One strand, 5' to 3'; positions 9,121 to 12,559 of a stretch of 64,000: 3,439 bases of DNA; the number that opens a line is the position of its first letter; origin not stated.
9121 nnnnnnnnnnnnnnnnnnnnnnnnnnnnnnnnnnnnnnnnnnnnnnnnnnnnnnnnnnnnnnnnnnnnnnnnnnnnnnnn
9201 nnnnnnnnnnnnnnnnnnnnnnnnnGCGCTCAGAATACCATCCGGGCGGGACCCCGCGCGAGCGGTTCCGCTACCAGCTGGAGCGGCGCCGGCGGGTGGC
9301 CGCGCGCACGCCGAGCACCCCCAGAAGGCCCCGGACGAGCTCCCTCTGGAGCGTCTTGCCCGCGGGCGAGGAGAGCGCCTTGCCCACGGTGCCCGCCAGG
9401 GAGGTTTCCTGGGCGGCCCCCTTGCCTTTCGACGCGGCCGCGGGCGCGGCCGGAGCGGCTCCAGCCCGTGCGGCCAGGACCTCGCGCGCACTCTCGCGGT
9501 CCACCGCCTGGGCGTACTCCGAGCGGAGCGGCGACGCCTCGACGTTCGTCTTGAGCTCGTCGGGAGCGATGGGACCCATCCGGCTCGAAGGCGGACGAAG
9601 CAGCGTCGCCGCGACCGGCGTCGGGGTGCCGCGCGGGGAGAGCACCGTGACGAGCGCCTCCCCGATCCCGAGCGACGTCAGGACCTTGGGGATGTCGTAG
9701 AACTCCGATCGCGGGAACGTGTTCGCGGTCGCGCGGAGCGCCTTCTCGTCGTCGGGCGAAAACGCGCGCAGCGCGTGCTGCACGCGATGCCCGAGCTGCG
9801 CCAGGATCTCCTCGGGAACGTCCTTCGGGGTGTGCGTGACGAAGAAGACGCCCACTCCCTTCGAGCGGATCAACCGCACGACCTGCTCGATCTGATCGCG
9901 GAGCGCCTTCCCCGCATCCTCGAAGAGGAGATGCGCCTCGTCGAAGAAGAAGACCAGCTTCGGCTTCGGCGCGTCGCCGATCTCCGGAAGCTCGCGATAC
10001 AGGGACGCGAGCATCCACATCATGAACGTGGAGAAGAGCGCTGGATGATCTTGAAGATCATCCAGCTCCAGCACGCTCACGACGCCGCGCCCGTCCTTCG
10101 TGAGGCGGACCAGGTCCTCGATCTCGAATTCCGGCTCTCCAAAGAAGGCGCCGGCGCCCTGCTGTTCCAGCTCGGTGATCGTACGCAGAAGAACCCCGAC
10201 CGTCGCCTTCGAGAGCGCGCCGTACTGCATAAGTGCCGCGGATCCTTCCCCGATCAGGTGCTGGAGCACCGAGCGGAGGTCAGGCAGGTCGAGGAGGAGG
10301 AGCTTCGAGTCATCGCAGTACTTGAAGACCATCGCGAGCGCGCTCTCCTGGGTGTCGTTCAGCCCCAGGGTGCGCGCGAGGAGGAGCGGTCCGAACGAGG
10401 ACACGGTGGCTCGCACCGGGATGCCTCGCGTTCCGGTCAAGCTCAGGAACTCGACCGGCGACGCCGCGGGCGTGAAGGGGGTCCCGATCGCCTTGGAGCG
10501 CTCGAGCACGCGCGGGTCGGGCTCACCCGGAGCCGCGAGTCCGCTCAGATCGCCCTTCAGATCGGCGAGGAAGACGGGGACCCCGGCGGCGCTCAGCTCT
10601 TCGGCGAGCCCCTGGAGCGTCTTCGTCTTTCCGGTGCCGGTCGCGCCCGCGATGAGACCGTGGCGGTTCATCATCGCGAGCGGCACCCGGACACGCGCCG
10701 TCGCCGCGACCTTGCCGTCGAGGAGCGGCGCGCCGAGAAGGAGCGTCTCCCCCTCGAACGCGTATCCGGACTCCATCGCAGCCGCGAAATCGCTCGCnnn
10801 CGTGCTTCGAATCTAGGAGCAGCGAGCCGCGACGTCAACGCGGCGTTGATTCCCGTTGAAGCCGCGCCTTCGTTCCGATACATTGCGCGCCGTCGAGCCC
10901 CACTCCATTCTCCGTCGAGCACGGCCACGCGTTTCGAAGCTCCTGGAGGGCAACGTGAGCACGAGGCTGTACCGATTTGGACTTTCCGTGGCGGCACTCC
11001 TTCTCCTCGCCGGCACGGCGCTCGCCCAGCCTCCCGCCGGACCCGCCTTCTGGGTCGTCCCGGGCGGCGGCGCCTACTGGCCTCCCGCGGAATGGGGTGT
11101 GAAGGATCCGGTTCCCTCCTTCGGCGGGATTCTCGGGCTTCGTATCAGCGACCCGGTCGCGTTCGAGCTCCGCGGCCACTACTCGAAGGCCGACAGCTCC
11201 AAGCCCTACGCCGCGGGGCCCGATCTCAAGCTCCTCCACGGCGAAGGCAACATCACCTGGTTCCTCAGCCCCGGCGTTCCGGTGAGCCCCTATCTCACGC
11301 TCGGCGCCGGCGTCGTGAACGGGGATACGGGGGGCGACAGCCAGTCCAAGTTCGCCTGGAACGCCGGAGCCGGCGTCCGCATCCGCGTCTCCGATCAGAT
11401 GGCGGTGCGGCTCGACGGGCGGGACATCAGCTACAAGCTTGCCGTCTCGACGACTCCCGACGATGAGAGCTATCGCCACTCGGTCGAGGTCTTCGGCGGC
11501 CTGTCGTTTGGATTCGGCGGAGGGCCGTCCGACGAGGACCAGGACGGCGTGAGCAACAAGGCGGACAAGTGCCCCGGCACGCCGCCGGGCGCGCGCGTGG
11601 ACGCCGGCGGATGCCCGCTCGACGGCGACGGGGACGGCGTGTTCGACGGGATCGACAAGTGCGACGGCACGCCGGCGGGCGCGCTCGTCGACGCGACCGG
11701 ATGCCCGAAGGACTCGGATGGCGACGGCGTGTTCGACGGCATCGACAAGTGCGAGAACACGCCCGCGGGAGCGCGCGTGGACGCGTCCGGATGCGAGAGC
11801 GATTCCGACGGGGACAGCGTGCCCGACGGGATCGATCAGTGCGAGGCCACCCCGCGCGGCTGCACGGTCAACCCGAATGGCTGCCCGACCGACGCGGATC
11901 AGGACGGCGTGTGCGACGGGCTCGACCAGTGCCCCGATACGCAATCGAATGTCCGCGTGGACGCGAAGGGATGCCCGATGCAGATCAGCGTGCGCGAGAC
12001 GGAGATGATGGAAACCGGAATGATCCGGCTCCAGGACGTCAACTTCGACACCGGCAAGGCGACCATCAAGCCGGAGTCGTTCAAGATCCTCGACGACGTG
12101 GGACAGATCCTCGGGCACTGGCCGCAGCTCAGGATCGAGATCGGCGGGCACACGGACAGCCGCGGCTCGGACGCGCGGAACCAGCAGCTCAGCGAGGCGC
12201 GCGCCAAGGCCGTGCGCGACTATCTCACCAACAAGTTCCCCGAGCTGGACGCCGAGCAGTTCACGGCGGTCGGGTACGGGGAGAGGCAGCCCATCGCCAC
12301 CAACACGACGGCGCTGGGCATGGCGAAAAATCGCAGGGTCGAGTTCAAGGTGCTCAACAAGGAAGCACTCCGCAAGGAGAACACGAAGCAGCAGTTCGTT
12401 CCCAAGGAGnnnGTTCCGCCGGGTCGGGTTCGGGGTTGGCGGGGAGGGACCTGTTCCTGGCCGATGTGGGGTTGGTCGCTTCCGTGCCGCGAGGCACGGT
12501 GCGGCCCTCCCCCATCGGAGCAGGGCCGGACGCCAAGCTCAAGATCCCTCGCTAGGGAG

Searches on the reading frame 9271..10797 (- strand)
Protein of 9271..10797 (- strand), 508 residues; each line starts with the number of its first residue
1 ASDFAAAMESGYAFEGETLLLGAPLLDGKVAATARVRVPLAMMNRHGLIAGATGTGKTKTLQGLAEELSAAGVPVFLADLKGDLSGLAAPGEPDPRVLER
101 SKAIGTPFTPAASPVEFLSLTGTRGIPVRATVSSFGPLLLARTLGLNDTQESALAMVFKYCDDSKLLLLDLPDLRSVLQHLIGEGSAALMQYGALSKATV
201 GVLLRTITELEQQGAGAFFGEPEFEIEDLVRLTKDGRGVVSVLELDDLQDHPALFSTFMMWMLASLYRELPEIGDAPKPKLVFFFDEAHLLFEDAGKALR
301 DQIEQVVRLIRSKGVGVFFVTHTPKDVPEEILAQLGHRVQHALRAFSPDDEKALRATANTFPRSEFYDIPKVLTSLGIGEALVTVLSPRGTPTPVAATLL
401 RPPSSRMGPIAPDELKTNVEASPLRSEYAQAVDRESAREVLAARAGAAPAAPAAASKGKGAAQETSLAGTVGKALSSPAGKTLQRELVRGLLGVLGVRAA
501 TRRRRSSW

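Call 61: search_protein_families(library=pfam, proteins=[window:9271-10797:-], max_evalue=0.00001)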
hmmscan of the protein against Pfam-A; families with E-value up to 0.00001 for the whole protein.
window:9271-10797:- (508 aa): 2 families
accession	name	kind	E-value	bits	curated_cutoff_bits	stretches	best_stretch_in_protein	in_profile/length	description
PF05872.18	HerA_C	-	1.5e-189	631.3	22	1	33-479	10-457/502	Helicase HerA-like C-terminal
PF01935.23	DUF87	-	1.1e-06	29.4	23.2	1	28-155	4-117/220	Helicase HerA, central domain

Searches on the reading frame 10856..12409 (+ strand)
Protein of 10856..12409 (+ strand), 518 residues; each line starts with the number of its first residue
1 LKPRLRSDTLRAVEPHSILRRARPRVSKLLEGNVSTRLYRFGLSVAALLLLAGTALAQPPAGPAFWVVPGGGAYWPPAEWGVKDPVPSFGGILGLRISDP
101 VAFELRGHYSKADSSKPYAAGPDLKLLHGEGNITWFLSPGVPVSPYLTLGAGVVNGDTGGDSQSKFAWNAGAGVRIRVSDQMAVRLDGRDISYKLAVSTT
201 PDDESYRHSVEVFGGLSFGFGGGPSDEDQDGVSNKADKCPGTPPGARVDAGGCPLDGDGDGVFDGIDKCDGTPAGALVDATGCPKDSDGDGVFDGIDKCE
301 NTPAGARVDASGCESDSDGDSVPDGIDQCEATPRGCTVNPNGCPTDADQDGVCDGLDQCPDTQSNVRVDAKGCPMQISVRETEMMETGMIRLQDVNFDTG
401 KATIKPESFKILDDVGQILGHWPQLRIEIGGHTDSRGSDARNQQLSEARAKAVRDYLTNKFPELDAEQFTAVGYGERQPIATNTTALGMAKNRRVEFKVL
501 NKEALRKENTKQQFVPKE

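Call 61: search_protein_families(library=pfam, proteins=[window:10856-12409:+], max_evalue=0.00001)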
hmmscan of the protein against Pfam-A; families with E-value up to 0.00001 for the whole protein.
window:10856-12409:+ (518 aa): 3 families
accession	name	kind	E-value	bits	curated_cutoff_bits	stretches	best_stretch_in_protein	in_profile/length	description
PF00691.25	OmpA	-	2.5e-22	79.5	27.2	1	397-493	2-98/98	OmpA family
PF13505.12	OMP_b-brl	-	2e-11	44.8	28.7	1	47-199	2-158/175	Outer membrane protein beta-barrel domain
PF02412.23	TSP_3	-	3.3e-11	43.1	25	0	313-333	12-32/36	Thrombospondin type 3 repeat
